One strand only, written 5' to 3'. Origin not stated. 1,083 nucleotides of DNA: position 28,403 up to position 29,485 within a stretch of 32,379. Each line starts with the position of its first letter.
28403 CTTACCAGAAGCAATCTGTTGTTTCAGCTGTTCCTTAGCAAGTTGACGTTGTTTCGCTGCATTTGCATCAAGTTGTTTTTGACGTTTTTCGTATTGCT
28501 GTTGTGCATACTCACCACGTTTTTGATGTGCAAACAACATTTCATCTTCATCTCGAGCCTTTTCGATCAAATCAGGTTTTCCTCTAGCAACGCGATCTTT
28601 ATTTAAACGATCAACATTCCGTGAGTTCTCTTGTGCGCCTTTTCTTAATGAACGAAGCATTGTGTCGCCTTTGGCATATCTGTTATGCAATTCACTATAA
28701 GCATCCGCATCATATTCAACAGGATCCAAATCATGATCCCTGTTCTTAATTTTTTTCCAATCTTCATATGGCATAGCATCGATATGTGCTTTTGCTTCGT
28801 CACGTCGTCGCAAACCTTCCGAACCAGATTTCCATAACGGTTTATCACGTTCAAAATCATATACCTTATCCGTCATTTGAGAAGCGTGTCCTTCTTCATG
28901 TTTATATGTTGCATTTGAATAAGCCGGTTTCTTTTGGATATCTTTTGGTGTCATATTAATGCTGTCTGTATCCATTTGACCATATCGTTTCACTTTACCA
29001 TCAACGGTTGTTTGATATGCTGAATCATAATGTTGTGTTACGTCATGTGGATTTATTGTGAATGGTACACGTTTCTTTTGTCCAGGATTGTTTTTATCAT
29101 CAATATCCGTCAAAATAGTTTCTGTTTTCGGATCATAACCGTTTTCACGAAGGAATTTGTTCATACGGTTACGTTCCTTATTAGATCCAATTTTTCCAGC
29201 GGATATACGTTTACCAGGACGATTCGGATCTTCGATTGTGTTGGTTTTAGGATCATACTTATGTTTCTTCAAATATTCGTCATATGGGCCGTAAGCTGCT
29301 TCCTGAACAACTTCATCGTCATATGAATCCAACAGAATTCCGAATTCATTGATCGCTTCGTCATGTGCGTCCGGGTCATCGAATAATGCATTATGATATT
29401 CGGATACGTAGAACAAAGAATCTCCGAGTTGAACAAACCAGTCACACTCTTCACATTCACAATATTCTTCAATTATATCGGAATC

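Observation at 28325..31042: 905-aa protein with two zincin-like metallopeptidase modules; candidate injected 'polyvalent' effector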

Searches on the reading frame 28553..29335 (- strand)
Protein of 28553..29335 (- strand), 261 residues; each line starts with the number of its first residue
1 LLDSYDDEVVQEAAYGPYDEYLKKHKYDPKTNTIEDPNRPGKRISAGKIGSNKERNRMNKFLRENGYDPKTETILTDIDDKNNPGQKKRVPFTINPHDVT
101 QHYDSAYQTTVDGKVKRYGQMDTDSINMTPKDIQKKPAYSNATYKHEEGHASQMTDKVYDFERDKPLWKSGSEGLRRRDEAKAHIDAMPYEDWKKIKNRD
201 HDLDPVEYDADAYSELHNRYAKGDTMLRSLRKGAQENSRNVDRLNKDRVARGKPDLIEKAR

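Call 39: search_protein_families(library=pfam, alignment_id=A1, max_evalue=1)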
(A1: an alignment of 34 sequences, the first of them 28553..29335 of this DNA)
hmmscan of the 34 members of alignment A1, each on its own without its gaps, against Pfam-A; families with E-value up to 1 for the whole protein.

A. member 1, window:28553-29335:- (261 aa): 1 family
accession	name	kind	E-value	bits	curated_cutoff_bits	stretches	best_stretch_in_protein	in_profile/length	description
PF06844.16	DUF1244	-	0.044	14.4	27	1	177-197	33-53/67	Protein of unknown function (DUF1244)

B. families by the number of members that match (of 34 scanned): 22 families
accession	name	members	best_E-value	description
PF22085.1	NorB_cytochrome_c-like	3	0.72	Nitric oxide reductase subunit B, cytochrome c-like domain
PF04298.18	Zn_peptidase_2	2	0.002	Putative neutral zinc metallopeptidase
PF19560.4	DUF6082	1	0.0044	Family of unknown function (DUF6082)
PF03969.22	AFG1_ATPase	1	0.015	AFG1-like ATPase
PF15640.11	Tox-MPTase4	1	0.017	Metallopeptidase toxin 4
PF03100.22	CcmE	1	0.02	CcmE domain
PF25075.1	DUF7799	1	0.027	Domain of unknown function (DUF7799)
PF18712.6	DUF5644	1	0.035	Family of unknown function (DUF5644)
PF06844.16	DUF1244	1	0.044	Protein of unknown function (DUF1244)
PF00233.25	PDEase_I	1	0.059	3'5'-cyclic nucleotide phosphodiesterase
PF17898.6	GerD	1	0.085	Spore germination GerD central core domain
PF24611.2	Spectrin_Anc-1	1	0.086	Nuclear anchorage protein 1, spectrin-like repeat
PF15542.11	Ntox50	1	0.088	Bacterial toxin 50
PF17603.7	DUF5499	1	0.093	Family of unknown function (DUF5499)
PF03374.19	ANT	1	0.11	Phage antirepressor protein KilAC domain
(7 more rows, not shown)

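Call 40: search_solved_structures(query=A1, max_evalue=10, show_alignments=3)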
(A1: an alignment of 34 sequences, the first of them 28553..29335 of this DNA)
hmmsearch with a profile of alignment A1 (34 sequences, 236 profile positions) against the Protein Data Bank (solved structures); distinct sequences matched with E-value up to 10: 0.

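Call 45: predict_structure(alignment_id=A1)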
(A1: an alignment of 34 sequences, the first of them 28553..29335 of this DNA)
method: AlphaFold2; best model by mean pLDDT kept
length: 261 residues; sequences in the alignment: 34
mean_pLDDT: 81.2   pTM: 0.75
mean pLDDT of the five models: 81.2, 80.4, 79.7, 78.4, 78.4
residues with pLDDT >= 90: 124; 70-90: 77; 50-70: 34; < 50: 26
segments of 3 or more residues with pLDDT < 50: 4-12, 101-110, 116-121
pLDDT, mean of each block of 10 residues (from residue 1): 48 77 95 91 92 94 97 96 95 80 45 48 78 95 95 86 83 88 91 82 88 92 63 61 75 76 67
secondary structure, 60 per line:
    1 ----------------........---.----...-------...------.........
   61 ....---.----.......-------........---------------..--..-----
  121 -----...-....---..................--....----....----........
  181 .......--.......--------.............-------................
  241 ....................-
elements in order: H17-24 E33-35 E43-45 H52-64 E73-79 E87-94 E126-128 H130-133 H137-154 E157-160 E165-168 H173-187 H190-196 H205-217 H225-260
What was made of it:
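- Order: helix 52-64, strands 73-79, 87-94 and 126-128, HExxH helix 137-154, insert, Glu helix 205-217 (call 45).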

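Call 47: fold_search(model_id=the predicted structure, library=pdb)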
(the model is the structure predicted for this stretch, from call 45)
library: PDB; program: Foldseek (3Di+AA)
matches with E <= 10: 21; with E <= 0.001: 0
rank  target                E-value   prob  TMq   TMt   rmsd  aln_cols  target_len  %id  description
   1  3khi                  2.7e+00  0.11  0.21  0.24   9.7       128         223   13  Crystal structure of a Putative Metal-dependent Hydrolase (YP_001336084.1) from Klebsiella pneumoniae subsp. pneumoniae  (released 2009-11-10)
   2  8jh0_B                3.4e+00  0.12  0.14  0.14   9.0        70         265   14  Crystal structure of the light-driven sodium pump IaNaR (released 2023-11-01)
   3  1xju_B                3.4e+00  0.04  0.10  0.14  11.2        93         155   10  Crystal structure of secreted inactive form of P1 phage endolysin Lyz (released 2005-01-11)
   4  1xju_A                4.0e+00  0.04  0.10  0.14  11.9        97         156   12  Crystal structure of secreted inactive form of P1 phage endolysin Lyz (released 2005-01-11)
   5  5h3d_B                4.5e+00  0.05  0.12  0.09  26.0       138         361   14  Helical structure of membrane tubules decorated by ACAP1 (BARPH doamin) protein by cryo-electron microscopy and MD sim (released 2019-01-16)
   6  1p4e_A                5.0e+00  0.04  0.12  0.09   9.8        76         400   12  Flpe W330F mutant-DNA Holliday Junction Complex (released 2003-05-20)
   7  1ich                  5.0e+00  0.04  0.10  0.21  13.4        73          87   15  SOLUTION STRUCTURE OF THE TUMOR NECROSIS FACTOR RECEPTOR-1 DEATH DOMAIN (released 2002-04-01)
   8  7pks_e                5.3e+00  0.03  0.12  0.06   8.7        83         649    8  Structural basis of Integrator-mediated transcription regulation (released 2021-12-08)
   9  1p4e_B                5.9e+00  0.04  0.12  0.09   9.7        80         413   11  Flpe W330F mutant-DNA Holliday Junction Complex (released 2003-05-20)
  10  4ckg_A                5.9e+00  0.02  0.11  0.08  27.2       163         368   12  Helical reconstruction of ACAP1(BAR-PH domain) decorated membrane tubules by cryo-electron microscopy (released 2014-10-15)
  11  1xjt                  6.6e+00  0.02  0.11  0.15  15.1       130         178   11  Crystal structure of active form of P1 phage endolysin Lyz (released 2005-01-11)
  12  3fgt_A                6.6e+00  0.02  0.11  0.13  14.4       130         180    9  Two chain form of the 66.3 kDa protein from mouse lacking the linker peptide (released 2009-09-15)
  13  8jh0_A                6.9e+00  0.08  0.13  0.13   6.9        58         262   17  Crystal structure of the light-driven sodium pump IaNaR (released 2023-11-01)
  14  1m6x_B                7.3e+00  0.04  0.12  0.08   8.5        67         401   15  Flpe-Holliday Junction Complex (released 2003-02-04)
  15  1m6x_A                7.7e+00  0.03  0.12  0.09   9.1        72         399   14  Flpe-Holliday Junction Complex (released 2003-02-04)
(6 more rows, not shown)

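Call 50: fold_search(model_id=the predicted structure, library=viral)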
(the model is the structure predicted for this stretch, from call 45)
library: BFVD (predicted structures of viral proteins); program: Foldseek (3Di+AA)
matches with E <= 10: 44; with E <= 0.001: 0
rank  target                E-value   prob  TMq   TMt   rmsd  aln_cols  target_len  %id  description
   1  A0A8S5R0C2            1.7e+00  0.16  0.20  0.11   7.1       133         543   14  Minor capsid protein [Siphoviridae sp. ctljn1]
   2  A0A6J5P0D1            1.8e+00  0.06  0.14  0.07  15.6       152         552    7  Uncharacterized protein [uncultured Caudovirales phage]
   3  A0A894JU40            2.2e+00  0.06  0.10  0.06  15.2       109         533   13  (no name in the UniProt tables at hand)
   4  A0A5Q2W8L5            2.3e+00  0.13  0.19  0.28  13.4       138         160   15  (no name in the UniProt tables at hand)
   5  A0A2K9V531            3.5e+00  0.08  0.11  0.21   9.3        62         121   14  Uncharacterized protein [Lactobacillus phage Satyr]
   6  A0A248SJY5            3.9e+00  0.03  0.13  0.10  13.9       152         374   10  (no name in the UniProt tables at hand)
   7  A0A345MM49            4.4e+00  0.04  0.11  0.14  16.4       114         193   10  (no name in the UniProt tables at hand)
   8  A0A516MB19            4.9e+00  0.08  0.20  0.31   9.3       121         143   13  (no name in the UniProt tables at hand)
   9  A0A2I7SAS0            4.9e+00  0.02  0.09  0.06   8.0        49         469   24  (no name in the UniProt tables at hand)
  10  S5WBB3                5.2e+00  0.07  0.19  0.14  17.8       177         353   11  Putative peptidase [Pseudomonas phage PaBG]
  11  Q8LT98                5.2e+00  0.03  0.14  0.19  19.3       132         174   11  Uncharacterized protein [Vibrio phage VpV262]
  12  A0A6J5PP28            5.5e+00  0.02  0.08  0.12  12.6        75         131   12  Uncharacterized protein [uncultured Caudovirales phage]
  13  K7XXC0                5.5e+00  0.02  0.12  0.09  14.1       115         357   16  (no name in the UniProt tables at hand)
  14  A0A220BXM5            5.8e+00  0.06  0.11  0.29   9.5        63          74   11  (no name in the UniProt tables at hand)
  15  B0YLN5                6.1e+00  0.05  0.13  0.18  16.4       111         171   12  Uncharacterized protein [Glossina hytrovirus (isolate Glossina pallidipes/Ethiopia/Seibersdorf/-)]
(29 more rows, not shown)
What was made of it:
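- The best hit is the zincin MtfA (3khi) at E=2.7, TM 0.21-0.24 (calls 47, 50).
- Tried and rejected: Foldseek of the module-2 model against the PDB and BFVD found nothing significant (calls 47, 50).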

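Call 53: search_protein_families(library=phrogs, alignment_id=A1, max_evalue=0.1)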
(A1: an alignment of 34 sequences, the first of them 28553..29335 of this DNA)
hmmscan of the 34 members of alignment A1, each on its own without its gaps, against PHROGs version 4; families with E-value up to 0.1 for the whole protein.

A. member 1, window:28553-29335:- (261 aa): 2 families
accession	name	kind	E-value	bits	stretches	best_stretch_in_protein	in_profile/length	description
phrog_1795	-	tail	0.0029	17.7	1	73-145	24-95/358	tail fiber protein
phrog_63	-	transcription regulation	0.02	15.2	1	47-115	282-348/431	anti-repressor Ant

B. families by the number of members that match (of 34 scanned): 16 families
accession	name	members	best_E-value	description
phrog_6064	-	2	0.016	-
phrog_4591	-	1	0.00014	short tail fiber protein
phrog_17183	-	1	0.00042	-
phrog_8542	-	1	0.00047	-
phrog_1795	-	1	0.0029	tail fiber protein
phrog_22553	-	1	0.014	-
phrog_63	-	1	0.02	anti-repressor Ant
phrog_1625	-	1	0.022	involved in bacteriocin production or immunity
phrog_22824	-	1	0.031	-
phrog_31558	-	1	0.041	-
phrog_12024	-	1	0.045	-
phrog_31760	-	1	0.053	-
phrog_22838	-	1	0.071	-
phrog_15832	-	1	0.087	-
phrog_2468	-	1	0.091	head morphogenesis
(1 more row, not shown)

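Call 74: search_protein_families(library=ncbifam, alignment_id=A1, max_evalue=1)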
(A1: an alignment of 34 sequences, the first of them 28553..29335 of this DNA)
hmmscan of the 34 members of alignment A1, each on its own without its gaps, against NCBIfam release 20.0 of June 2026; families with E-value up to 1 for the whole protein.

A. member 1, window:28553-29335:- (261 aa): 0 families

B. families by the number of members that match (of 34 scanned): 13 families
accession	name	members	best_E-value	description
NF009638.0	PRK13165.1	1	0.026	cytochrome c maturation protein CcmE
NF040801.1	spore_GerD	1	0.042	spore germination lipoprotein GerD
NF045640.1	AspGlyoxATaseBhcA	1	0.048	L-aspartate--glyoxylate aminotransferase BhcA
NF003339.0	PRK04351.1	1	0.055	SprT family protein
NF047509.1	Rv3131_FMN_oxido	1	0.069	Acg family FMN-binding oxidoreductase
NF004979.0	PRK06357.1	1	0.076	hypothetical protein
TIGR02059.1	swm_rep_I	1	0.086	cyanobacterial long protein repeat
NF003127.0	PRK04046.1-3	1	0.093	translation initiation factor IF-6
TIGR02763.1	chlamy_scaf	1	0.1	scaffolding protein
NF009199.0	PRK12547.1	1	0.14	RNA polymerase sigma factor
TIGR00867.1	deg-1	1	0.2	degenerin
TIGR04561.1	membra_charge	1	0.22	TIGR04561 family membrane protein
TIGR01299.1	synapt_SV2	1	0.36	synaptic vesicle protein SV2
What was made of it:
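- Weak zincin hits among members: Zn_peptidase_2 twice (best E=0.002), Tox-MPTase4, SprT (calls 39, 74).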

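Call 81: find_related_loci(query=A1, collection=viral_contigs, flank=10000)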
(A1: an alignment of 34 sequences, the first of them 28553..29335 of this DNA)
Query A1 (261 aa) in viral_contigs; peptide patterns used: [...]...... (x = any residue, [..] = any of these).
20 stretches matched a pattern; 3 encode a relative of the query (tblastn E <= 1e-3); 3 distinct loci.
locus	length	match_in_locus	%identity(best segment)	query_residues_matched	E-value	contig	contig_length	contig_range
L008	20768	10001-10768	78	1-257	8e-138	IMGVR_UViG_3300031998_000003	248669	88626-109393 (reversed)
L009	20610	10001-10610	62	8-223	5e-27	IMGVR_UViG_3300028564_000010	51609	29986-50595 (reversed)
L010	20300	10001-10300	34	62-152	4e-5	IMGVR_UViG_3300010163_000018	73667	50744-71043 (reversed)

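Call 84: search_protein_families(library=phrogs, proteins=[L010:855-1592:+, L010:1633-2157:+, L010:2177-3370:+, L010:3811-4839:+, L010:4905-6509:+, L010:6604-7446:+, L010:12179-12796:+, L010:12851-14857:+, L010:15508-16821:+, L010:17418-18176:+], max_evalue=0.001)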
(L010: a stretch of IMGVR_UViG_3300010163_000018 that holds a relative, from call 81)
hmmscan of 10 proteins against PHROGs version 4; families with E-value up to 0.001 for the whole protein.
L010:855-1592:+ (245 aa): 2 families
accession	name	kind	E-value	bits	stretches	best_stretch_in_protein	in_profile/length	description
phrog_3233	-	DNA, RNA and nucleotide metabolism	1.6e-43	150.2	1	1-228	1-223/225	RNA polymerase beta subunit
phrog_23439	-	other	1.3e-26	94.5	1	3-145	280-418/423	hydrolase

L010:1633-2157:+ (174 aa): 0 families

L010:2177-3370:+ (397 aa): 0 families

L010:3811-4839:+ (342 aa): 1 family
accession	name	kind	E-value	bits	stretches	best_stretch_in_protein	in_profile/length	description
phrog_58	-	tail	0.00043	19.7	0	96-170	930-984/1544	tail length tape measure protein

L010:4905-6509:+ (534 aa): 0 families

L010:6604-7446:+ (280 aa): 2 families
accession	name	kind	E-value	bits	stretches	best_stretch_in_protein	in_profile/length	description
phrog_3014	-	head and packaging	4.3e-10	40.2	1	52-199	35-190/266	head maturation protease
phrog_207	-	head and packaging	1.5e-05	25.2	1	41-200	37-180/519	head maturation protease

L010:12179-12796:+ (205 aa): 0 families

L010:12851-14857:+ (668 aa): 1 family
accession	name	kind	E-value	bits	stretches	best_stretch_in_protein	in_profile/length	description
phrog_20655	-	head and packaging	1.1e-08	35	1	320-551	240-456/534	major head protein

L010:15508-16821:+ (437 aa): 0 families

L010:17418-18176:+ (252 aa): 2 families
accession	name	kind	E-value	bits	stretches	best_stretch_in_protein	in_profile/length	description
phrog_18911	-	head and packaging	8.2e-10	39.8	1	164-241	141-218/230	virion structural protein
phrog_3179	-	unknown function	3.4e-07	30.9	1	146-243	152-256/274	-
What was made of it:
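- In L010 the family protein occupies the classical scaffold/core slot between the prohead protease and the major head protein (call 84).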
